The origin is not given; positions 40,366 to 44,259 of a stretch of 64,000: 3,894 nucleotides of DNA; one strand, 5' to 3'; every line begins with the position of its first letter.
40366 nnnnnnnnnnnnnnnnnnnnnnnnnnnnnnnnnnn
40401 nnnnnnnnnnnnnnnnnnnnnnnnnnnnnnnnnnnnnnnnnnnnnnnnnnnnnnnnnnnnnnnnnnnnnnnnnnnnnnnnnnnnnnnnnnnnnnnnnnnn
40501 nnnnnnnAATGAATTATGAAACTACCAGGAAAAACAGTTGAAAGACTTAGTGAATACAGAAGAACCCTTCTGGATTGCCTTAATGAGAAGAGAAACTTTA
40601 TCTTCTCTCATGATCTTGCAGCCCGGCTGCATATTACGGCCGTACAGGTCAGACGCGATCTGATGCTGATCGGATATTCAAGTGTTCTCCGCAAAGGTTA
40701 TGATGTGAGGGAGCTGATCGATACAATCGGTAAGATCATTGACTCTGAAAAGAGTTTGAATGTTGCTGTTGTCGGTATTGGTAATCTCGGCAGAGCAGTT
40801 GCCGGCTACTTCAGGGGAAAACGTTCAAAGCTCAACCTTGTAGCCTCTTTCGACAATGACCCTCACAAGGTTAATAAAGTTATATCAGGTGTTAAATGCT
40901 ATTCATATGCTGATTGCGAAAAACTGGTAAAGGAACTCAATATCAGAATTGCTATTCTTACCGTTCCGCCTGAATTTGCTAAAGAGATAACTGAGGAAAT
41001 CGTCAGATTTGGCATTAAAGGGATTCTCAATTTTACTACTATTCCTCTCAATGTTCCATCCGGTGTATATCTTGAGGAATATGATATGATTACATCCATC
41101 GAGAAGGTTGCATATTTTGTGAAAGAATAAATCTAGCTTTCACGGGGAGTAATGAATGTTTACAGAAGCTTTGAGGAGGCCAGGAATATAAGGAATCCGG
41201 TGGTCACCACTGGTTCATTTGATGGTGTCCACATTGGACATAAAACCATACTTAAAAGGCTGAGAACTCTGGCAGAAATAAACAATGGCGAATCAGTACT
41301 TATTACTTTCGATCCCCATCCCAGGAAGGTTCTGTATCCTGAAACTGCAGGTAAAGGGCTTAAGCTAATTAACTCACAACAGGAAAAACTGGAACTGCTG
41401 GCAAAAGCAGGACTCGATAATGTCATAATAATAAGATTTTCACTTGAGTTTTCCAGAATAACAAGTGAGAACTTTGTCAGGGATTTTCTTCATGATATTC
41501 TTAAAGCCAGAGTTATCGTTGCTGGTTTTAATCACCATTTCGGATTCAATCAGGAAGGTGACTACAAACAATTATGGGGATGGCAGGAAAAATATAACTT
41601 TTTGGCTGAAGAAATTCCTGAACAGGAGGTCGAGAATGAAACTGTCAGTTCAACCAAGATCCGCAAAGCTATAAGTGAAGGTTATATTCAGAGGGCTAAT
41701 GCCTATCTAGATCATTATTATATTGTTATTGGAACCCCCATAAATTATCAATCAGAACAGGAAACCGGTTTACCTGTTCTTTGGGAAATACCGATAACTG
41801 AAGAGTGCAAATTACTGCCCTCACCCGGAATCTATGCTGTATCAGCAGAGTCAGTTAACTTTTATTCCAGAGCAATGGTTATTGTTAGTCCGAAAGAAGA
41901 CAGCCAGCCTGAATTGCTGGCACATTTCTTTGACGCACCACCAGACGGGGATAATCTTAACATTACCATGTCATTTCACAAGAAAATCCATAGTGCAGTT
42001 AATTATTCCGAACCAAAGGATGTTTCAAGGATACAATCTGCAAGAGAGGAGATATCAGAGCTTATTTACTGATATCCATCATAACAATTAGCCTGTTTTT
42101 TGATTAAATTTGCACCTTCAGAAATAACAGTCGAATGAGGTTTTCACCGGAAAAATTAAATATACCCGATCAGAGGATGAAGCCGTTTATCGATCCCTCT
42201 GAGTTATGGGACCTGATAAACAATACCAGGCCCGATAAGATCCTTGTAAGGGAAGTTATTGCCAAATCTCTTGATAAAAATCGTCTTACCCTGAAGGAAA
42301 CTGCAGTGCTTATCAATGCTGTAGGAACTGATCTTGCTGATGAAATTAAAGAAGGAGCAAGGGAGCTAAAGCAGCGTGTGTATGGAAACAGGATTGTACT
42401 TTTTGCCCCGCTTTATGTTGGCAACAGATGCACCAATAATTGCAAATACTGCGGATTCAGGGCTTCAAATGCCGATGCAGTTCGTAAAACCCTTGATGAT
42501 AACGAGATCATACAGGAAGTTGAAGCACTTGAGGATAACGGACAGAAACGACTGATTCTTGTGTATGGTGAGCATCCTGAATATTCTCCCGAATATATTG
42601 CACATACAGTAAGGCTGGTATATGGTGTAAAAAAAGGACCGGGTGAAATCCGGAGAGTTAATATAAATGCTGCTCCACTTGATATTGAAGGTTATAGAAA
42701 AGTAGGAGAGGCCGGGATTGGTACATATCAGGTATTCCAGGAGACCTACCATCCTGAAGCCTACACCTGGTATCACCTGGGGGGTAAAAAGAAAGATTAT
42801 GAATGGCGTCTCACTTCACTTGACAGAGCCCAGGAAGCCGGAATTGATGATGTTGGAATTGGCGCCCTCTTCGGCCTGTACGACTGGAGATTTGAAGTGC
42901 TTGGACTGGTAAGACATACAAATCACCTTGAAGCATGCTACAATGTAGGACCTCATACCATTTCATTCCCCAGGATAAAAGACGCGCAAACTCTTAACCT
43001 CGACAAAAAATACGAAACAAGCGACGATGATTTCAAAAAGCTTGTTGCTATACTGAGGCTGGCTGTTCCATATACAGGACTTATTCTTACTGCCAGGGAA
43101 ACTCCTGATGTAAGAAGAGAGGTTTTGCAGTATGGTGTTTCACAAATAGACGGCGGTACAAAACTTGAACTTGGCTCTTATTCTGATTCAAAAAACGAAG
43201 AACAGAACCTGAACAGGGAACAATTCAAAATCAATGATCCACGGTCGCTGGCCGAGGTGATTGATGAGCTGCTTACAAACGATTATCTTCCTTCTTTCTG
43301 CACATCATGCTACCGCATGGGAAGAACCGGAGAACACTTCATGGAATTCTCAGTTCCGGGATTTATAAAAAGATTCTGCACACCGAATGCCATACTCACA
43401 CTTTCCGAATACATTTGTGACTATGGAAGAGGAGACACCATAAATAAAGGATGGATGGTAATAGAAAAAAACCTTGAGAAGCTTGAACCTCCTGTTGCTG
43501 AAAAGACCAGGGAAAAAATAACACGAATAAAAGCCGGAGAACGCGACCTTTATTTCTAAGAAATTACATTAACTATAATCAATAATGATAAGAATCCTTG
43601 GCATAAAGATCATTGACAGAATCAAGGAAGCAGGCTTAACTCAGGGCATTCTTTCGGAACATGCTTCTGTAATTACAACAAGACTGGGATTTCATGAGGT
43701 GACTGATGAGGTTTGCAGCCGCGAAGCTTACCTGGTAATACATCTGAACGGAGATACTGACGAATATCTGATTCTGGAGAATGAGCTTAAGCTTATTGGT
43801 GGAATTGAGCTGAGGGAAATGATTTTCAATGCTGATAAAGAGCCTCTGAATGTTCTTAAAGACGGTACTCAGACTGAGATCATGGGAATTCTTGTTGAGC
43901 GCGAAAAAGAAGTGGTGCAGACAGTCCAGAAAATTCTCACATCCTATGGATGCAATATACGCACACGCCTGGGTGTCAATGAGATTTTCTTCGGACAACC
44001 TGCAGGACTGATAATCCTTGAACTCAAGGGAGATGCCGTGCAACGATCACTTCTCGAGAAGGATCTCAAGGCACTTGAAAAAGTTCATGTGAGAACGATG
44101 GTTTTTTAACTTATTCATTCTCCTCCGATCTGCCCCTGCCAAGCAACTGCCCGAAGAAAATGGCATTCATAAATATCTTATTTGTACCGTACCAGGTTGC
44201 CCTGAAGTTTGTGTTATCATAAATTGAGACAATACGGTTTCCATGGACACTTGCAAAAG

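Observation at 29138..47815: Two different HydS-type sensory [FeFe]-hydrogenase paralogs flank one HydABC-type enzyme, with PP2C, a His-kinase relay, Rex and maturases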

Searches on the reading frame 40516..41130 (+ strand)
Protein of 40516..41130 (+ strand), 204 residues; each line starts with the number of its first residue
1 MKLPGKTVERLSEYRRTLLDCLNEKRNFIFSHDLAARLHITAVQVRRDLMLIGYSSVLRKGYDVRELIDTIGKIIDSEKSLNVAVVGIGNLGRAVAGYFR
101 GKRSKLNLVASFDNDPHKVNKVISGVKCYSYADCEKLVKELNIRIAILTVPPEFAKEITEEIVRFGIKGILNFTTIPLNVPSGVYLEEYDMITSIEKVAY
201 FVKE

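Call 3: search_protein_families(library=pfam, proteins=[window:40516-41130:+], max_evalue=0.01)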
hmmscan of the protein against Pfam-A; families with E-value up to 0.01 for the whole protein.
window:40516-41130:+ (204 aa): 3 families
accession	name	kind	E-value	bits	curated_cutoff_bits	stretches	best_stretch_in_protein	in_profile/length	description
PF02629.25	CoA_binding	-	2.2e-19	70.4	22.3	1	79-175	2-96/97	CoA binding domain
PF06971.19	Put_DNA-bind_N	-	4.2e-12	46.4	27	1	2-49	1-48/49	Putative DNA-binding protein N-terminus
PF01408.29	GFO_IDH_MocA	-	3.3e-09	37.9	24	1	81-167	1-87/120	Oxidoreductase family, NAD-binding Rossmann fold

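Call 35: search_protein_families(library=ncbifam, proteins=[window:40516-41130:+], max_evalue=0.001)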
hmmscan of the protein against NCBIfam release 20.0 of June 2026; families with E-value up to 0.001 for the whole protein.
window:40516-41130:+ (204 aa): 11 families
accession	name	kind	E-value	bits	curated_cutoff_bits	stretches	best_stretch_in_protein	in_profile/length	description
NF003995.0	PRK05472.2-4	subfamily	2.2e-57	194.1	126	1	2-203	5-206/213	redox-sensing transcriptional repressor Rex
NF003996.0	PRK05472.2-5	equivalog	1.3e-48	165.6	138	1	3-204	2-201/209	redox-sensing transcriptional repressor Rex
NF003993.0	PRK05472.2-2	equivalog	2.5e-46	157.9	217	1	2-202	5-205/212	redox-sensing transcriptional repressor Rex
NF003994.0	PRK05472.2-3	equivalog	1e-45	155.8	130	1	2-195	8-201/217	redox-sensing transcriptional repressor Rex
NF003989.0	PRK05472.1-3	equivalog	2.4e-43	148.4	177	1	2-203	7-208/215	redox-sensing transcriptional repressor Rex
NF003990.0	PRK05472.1-4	equivalog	6.2e-41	140.3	233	1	7-204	11-208/214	redox-sensing transcriptional repressor Rex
NF003992.0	PRK05472.2-1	equivalog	2e-39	135.3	226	1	2-200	20-218/249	redox-sensing transcriptional repressor Rex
NF003988.0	PRK05472.1-1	equivalog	1.2e-32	113.6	321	1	3-203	7-209/214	redox-sensing transcriptional repressor Rex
NF003991.0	PRK05472.1-5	equivalog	4.2e-27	95.5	198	1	2-203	6-207/211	redox-sensing transcriptional repressor Rex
NF040723.1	UDP-GlcNAcDh_Arch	equivalog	1.9e-05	24.3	450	1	81-168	1-86/302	UDP-N-acetylglucosamine 3-dehydrogenase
NF009825.0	PRK13302.1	equivalog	0.00024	20.7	253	1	77-171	3-96/271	aspartate dehydrogenase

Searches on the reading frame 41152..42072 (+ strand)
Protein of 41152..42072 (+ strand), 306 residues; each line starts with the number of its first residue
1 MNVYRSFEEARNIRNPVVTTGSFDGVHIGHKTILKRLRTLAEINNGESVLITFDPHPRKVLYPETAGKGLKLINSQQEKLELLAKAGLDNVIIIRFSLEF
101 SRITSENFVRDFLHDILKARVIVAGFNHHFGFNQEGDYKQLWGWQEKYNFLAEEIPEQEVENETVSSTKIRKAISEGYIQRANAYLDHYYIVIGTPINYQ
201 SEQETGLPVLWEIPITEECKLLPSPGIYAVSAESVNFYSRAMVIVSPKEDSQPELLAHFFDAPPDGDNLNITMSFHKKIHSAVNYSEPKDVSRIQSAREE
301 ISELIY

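Call 4: search_protein_families(library=pfam, proteins=[window:41152-42072:+], max_evalue=0.01)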
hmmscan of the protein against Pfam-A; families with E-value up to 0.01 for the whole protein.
window:41152-42072:+ (306 aa): 3 families
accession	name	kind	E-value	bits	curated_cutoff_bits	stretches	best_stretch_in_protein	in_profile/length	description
PF06574.18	FAD_syn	-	4e-42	144.2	27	1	13-169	5-158/158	FAD synthetase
PF01467.32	CTP_transf_like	-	2.9e-08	34.4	21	1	19-172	2-132/133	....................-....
PF01687.23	Flavokinase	-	0.0076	16.9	19.6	0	218-290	32-108/124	Riboflavin kinase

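Call 35: search_protein_families(library=ncbifam, proteins=[window:41152-42072:+], max_evalue=0.001)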
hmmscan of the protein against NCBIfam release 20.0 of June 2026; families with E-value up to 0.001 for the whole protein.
window:41152-42072:+ (306 aa): 10 families
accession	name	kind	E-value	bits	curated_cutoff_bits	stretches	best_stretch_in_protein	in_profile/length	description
NF004160.0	PRK05627.1-3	equivalog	1.7e-47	161.7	295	1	11-234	12-235/325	bifunctional riboflavin kinase/FAD synthetase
NF004159.0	PRK05627.1-2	equivalog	4.6e-45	154.1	306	1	1-287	2-288/326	bifunctional riboflavin kinase/FAD synthetase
NF004162.0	PRK05627.1-5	equivalog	1.1e-43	149.8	241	1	14-290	13-283/304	bifunctional riboflavin kinase/FAD synthetase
NF004163.0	PRK05627.1-6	equivalog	2.4e-38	132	315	1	5-284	5-285/313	bifunctional riboflavin kinase/FAD synthetase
NF004161.0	PRK05627.1-4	equivalog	5.7e-35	120.8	461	1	12-290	16-295/324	bifunctional riboflavin kinase/FAD synthetase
TIGR00083.1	ribF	equivalog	1.1e-32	113.7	184.35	1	18-289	2-272/290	riboflavin biosynthesis protein RibF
NF004158.0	PRK05627.1-1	equivalog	6.3e-32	111.1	396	1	11-246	13-241/304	bifunctional riboflavin kinase/FAD synthetase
NF045965.1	RibF_rel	equivalog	4.6e-27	95.2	200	1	6-285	4-261/279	FAD synthase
NF005518.0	PRK07143.1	equivalog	5.1e-23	81.9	232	1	1-281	2-253/281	hypothetical protein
TIGR00125.1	cyt_tran_rel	domain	1.3e-07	31.7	27.7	1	17-85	2-58/65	adenylyltransferase/cytidyltransferase family protein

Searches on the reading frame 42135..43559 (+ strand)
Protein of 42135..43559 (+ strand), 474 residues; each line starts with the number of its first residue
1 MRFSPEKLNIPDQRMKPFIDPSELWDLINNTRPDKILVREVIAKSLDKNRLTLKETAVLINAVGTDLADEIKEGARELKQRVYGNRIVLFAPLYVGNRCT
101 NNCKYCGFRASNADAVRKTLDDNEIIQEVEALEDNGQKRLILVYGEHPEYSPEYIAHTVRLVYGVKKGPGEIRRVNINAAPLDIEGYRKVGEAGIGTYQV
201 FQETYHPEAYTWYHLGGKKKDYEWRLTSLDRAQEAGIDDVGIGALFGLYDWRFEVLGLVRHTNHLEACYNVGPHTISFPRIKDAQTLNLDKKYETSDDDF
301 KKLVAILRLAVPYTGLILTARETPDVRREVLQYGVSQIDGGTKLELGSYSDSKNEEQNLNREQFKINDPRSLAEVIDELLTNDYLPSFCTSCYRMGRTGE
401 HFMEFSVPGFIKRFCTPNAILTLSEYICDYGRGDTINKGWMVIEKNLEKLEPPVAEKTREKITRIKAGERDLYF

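Call 4: search_protein_families(library=pfam, proteins=[window:42135-43559:+], max_evalue=0.01)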
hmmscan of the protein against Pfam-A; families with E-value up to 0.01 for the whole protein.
window:42135-43559:+ (474 aa): 2 families
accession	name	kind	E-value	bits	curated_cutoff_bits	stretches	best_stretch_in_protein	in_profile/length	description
PF04055.27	Radical_SAM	-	2.5e-18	67.3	29.5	1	94-244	2-148/166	Radical SAM superfamily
PF06968.18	BATS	-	5e-13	49.5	22.2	1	277-384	1-87/88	Biotin and Thiamin Synthesis associated domain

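Call 35: search_protein_families(library=ncbifam, proteins=[window:42135-43559:+], max_evalue=0.001)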
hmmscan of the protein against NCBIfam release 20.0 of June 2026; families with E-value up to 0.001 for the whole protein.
window:42135-43559:+ (474 aa): 19 families
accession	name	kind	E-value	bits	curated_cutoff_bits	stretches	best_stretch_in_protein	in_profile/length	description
TIGR03955.1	rSAM_HydG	equivalog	2.2e-145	484.7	312.15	1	16-474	9-470/470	[FeFe] hydrogenase H-cluster radical SAM maturase HydG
TIGR02351.2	thiH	equivalog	2.8e-84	283.3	380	1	40-386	24-358/364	2-iminoacetate synthase ThiH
TIGR04158.1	rSAM_MIA_synth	equivalog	9.5e-23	80.6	400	1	75-370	46-345/368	3-methyl-2-indolic acid synthase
TIGR03956.1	rSAM_HydE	equivalog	1.1e-21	77.5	254.6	1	46-313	6-261/340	[FeFe] hydrogenase H-cluster radical SAM maturase HydE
TIGR03910.1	pyrrolys_PylB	equivalog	3e-21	75.7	348.2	1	39-312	6-269/347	methylornithine synthase PylB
TIGR00433.2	bioB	equivalog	2.5e-11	43.4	225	1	52-334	4-277/307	biotin synthase BioB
NF005609.0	PRK07360.1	equivalog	7.6e-11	41.4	426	1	37-157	7-130/374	7,8-didemethyl-8-hydroxy-5-deazariboflavin synthase subunit CofH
TIGR03700.1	mena_SCO4494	equivalog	1.8e-10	40.3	434.55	1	43-161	3-120/351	aminofutalosine synthase MqnE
TIGR00423.1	TIGR00423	subfamily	3e-09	36.5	260.25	1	96-163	12-79/310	CofH family radical SAM protein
TIGR03551.1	F420_cofH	equivalog_domain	3.8e-09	35.8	374.1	1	67-162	15-112/345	5-amino-6-(D-ribitylamino)uracil--L-tyrosine 4-hydroxyphenyl transferase CofH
TIGR03699.1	menaquin_MqnC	equivalog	5.7e-09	35.2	428.1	1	69-162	18-114/342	cyclic dehypoxanthinyl futalosine synthase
TIGR03550.1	F420_cofG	equivalog_domain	8.8e-08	31.7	213.35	1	95-151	10-66/322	7,8-didemethyl-8-hydroxy-5-deazariboflavin synthase CofG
NF004884.0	PRK06245.1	equivalog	3.5e-07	29.4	209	1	95-157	21-81/340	7,8-didemethyl-8-hydroxy-5-deazariboflavin synthase subunit CofG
NF006687.0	PRK09234.1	equivalog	2.1e-06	26.2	1018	1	33-161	474-603/849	bifunctional FO biosynthesis protein CofGH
NF006276.0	PRK08444.1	equivalog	4.1e-06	26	560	1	40-160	2-120/353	aminofutalosine synthase MqnE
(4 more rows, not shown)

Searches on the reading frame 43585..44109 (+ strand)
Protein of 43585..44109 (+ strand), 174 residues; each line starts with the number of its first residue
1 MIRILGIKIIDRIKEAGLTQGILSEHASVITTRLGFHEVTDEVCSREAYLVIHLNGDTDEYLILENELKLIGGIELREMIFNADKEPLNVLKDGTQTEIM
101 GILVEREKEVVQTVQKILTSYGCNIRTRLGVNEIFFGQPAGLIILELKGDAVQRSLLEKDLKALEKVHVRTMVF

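Call 4: search_protein_families(library=pfam, proteins=[window:43585-44109:+], max_evalue=0.01)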
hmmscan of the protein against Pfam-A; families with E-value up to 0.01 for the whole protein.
window:43585-44109:+ (174 aa): 1 family
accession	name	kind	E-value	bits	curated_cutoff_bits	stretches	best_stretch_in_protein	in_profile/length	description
PF21699.3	TM1266-like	-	2.2e-08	34.4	27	1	98-131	3-36/74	Iron-only hydrogenase system regulator, putative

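Call 34: search_protein_families(library=pfam, proteins=[window:43585-44109:+], max_evalue=10)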
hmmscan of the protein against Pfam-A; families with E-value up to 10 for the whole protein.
window:43585-44109:+ (174 aa): 2 families
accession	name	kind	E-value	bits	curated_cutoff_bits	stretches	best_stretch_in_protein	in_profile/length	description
PF21699.3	TM1266-like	-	2.2e-08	34.4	27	2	98-131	3-36/74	Iron-only hydrogenase system regulator, putative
PF10655.14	DUF2482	-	0.12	13.4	25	1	91-133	3-47/97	Hypothetical protein of unknown function (DUF2482)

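Call 35: search_protein_families(library=ncbifam, proteins=[window:43585-44109:+], max_evalue=0.001)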
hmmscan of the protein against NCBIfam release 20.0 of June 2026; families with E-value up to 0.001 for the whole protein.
window:43585-44109:+ (174 aa): 2 families
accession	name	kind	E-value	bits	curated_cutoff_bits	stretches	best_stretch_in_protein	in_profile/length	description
NF052672.1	CPF_0552_fam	subfamily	2.8e-38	129.6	85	2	98-174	2-80/80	CPF_0552 family protein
TIGR03959.1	hyd_TM1266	equivalog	9.4e-09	35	60.8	1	98-173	3-75/76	TM1266 family iron-only hydrogenase system putative regulator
